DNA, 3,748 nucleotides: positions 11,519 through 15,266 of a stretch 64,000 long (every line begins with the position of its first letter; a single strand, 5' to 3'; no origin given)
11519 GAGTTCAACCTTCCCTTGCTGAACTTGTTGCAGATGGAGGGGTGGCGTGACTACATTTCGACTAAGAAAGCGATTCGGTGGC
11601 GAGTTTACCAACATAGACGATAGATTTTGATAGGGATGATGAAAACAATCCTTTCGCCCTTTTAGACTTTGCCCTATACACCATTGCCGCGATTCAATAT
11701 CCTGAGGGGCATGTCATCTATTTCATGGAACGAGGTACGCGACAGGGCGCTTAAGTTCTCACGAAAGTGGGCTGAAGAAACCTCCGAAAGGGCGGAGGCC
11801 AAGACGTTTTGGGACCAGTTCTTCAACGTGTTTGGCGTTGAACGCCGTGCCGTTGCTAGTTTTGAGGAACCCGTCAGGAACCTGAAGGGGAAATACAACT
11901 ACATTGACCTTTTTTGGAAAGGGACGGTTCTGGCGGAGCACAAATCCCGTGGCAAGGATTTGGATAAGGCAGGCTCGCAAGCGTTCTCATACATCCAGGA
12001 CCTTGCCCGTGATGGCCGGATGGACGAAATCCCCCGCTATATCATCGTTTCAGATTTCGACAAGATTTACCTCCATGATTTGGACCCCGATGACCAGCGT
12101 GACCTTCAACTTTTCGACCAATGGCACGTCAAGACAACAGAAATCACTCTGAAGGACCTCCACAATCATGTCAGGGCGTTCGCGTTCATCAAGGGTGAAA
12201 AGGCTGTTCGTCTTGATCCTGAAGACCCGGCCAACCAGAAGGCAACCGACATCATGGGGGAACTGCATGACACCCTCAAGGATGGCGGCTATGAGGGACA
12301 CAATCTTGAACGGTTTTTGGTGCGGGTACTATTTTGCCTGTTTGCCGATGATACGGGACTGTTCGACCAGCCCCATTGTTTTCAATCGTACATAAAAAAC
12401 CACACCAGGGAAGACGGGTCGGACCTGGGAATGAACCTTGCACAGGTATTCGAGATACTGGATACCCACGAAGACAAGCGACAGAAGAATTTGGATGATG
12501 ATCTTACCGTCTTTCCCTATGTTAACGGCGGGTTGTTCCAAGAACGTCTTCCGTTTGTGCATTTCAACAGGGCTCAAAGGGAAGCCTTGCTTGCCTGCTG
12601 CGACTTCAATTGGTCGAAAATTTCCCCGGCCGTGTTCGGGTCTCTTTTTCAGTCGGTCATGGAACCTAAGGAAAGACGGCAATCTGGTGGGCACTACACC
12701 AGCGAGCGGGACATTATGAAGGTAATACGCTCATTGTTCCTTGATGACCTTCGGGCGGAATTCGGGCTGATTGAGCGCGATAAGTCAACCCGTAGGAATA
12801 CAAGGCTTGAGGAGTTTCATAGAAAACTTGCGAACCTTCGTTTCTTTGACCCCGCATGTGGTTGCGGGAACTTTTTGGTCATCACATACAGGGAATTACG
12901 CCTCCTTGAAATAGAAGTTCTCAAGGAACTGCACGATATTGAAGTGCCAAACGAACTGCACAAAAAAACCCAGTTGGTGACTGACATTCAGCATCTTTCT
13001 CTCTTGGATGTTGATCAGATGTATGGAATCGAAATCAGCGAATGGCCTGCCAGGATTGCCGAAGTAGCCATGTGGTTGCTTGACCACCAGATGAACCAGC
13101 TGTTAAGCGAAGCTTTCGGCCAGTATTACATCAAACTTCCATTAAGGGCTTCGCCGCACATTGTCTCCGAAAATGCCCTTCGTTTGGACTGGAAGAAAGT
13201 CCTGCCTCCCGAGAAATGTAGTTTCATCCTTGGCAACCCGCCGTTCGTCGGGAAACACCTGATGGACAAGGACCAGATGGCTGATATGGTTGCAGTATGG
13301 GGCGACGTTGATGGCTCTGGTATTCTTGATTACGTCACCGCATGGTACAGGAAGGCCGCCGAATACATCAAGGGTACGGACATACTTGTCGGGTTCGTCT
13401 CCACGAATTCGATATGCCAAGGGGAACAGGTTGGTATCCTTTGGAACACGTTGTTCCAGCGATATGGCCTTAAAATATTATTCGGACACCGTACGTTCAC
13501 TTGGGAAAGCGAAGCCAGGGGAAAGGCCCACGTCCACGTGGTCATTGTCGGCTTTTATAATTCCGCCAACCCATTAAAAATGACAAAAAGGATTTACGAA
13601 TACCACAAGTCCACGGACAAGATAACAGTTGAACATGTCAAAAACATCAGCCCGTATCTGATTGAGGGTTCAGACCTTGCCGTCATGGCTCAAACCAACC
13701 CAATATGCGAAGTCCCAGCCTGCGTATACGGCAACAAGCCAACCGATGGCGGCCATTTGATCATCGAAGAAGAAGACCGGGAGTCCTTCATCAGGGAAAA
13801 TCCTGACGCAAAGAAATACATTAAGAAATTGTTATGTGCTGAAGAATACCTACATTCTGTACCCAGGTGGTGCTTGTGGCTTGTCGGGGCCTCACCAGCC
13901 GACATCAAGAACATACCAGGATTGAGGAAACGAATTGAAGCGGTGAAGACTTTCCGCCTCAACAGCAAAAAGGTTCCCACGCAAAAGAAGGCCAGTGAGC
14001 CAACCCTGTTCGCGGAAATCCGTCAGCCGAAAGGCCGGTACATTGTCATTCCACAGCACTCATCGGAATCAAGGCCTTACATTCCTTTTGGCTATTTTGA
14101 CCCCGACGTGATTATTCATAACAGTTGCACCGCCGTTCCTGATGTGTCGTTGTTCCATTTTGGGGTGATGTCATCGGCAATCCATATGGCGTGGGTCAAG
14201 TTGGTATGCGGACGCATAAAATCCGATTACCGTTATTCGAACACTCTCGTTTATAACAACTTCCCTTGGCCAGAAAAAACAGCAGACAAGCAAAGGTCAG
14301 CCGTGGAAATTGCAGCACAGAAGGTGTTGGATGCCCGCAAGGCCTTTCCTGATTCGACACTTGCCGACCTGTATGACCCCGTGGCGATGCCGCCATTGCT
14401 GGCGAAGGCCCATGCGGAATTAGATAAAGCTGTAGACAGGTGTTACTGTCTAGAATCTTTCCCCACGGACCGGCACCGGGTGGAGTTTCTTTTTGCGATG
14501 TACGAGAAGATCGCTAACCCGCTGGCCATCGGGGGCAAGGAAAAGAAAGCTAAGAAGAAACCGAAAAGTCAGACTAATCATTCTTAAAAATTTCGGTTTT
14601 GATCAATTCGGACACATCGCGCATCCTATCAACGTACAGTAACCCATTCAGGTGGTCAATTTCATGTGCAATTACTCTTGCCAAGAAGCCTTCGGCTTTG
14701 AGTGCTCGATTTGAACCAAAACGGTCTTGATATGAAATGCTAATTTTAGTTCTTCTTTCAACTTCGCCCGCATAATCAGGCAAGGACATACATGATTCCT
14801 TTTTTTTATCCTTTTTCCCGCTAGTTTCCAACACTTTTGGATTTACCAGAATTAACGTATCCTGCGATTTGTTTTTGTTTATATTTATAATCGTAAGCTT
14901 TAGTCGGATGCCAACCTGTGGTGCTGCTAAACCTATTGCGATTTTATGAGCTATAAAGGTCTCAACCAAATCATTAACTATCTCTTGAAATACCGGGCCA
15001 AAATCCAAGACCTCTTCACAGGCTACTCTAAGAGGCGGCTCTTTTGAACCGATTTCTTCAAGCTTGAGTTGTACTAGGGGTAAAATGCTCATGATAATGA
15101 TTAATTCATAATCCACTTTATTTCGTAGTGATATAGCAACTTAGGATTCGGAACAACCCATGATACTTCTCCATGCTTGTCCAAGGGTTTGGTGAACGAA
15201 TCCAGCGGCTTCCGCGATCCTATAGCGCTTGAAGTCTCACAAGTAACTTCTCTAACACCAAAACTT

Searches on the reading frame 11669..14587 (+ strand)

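Call 10: search_protein_families(library=pfam, proteins=[window:11669-14587:+], max_evalue=0.001)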
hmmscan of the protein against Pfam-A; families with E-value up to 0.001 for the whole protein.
window:11669-14587:+ (972 aa): 6 families
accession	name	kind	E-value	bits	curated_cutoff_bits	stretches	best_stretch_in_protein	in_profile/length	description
PF20473.4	MmeI_Mtase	-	2.8e-87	292.6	27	1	373-633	4-252/259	MmeI, DNA-methyltransferase domain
PF20466.3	MmeI_TRD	-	3.1e-73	246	27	1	667-869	2-206/207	MmeI, target recognition domain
PF20464.3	MmeI_N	-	7.4e-40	137.6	27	1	26-205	2-180/181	MmeI, N-terminal domain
PF20467.3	MmeI_C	-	5.1e-30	104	27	1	872-951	2-81/83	MmeI, C-terminal domain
PF20465.4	MmeI_hel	-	9e-25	87.7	27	1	211-290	1-75/75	MmeI, helicase spacer domain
PF07669.17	Eco57I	-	0.0006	20.4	25.3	0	450-585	2-143/171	Eco57I restriction-modification methylase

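Call 68: search_protein_families(library=padloc, proteins=[window:11669-14587:+], max_evalue=0.00001)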
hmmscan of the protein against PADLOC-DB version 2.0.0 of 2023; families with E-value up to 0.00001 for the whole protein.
window:11669-14587:+ (972 aa): 11 families
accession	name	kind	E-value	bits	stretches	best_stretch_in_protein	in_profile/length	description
PDLC03598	REase_MTase_IIG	-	0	1173.6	1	18-950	3-909/912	Type IIG restriction enzyme-methyltransferase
PDLC03599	REase_MTase_IIG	-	2.6e-98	328.1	2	38-770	20-719/959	Type IIG restriction enzyme-methyltransferase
PDLC03627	REase_MTase_IIG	-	1e-90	303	2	30-475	7-485/1136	Type IIG restriction enzyme-methyltransferase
PDLC04134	mad2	-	7.3e-39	131.9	1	40-570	5-389/492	mads_2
PDLC02643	DrmMI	-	4.4e-29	99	1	520-932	872-1277/1347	DrmMI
PDLC03609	REase_MTase_IIG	-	6.7e-12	42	1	370-587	415-624/1066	Type IIG restriction enzyme-methyltransferase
PDLC02644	DrmMI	-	3.3e-09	33.2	0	798-873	686-761/988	DrmMI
PDLC02640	DrmMI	-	2e-08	30.4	1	801-943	775-922/1015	DrmMI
PDLC03021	MTase_I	-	2.4e-06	24.7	0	392-530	188-286/491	Type I methyltransferase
PDLC03629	REase_MTase_IIG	-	2.4e-06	23.6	1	329-481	371-522/1182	Type IIG restriction enzyme-methyltransferase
PDLC02646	DrmMI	-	4e-06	23.2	0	827-884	594-651/792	DrmMI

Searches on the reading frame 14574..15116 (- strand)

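Call 10: search_protein_families(library=pfam, proteins=[window:14574-15116:-], max_evalue=0.001)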
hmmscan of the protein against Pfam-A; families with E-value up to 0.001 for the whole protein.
window:14574-15116:- (180 aa): 1 family
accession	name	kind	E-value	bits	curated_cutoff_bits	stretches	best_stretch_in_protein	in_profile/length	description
PF01327.26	Pep_deformylase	-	4.6e-43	146.9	22.8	1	26-168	9-153/156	Polypeptide deformylase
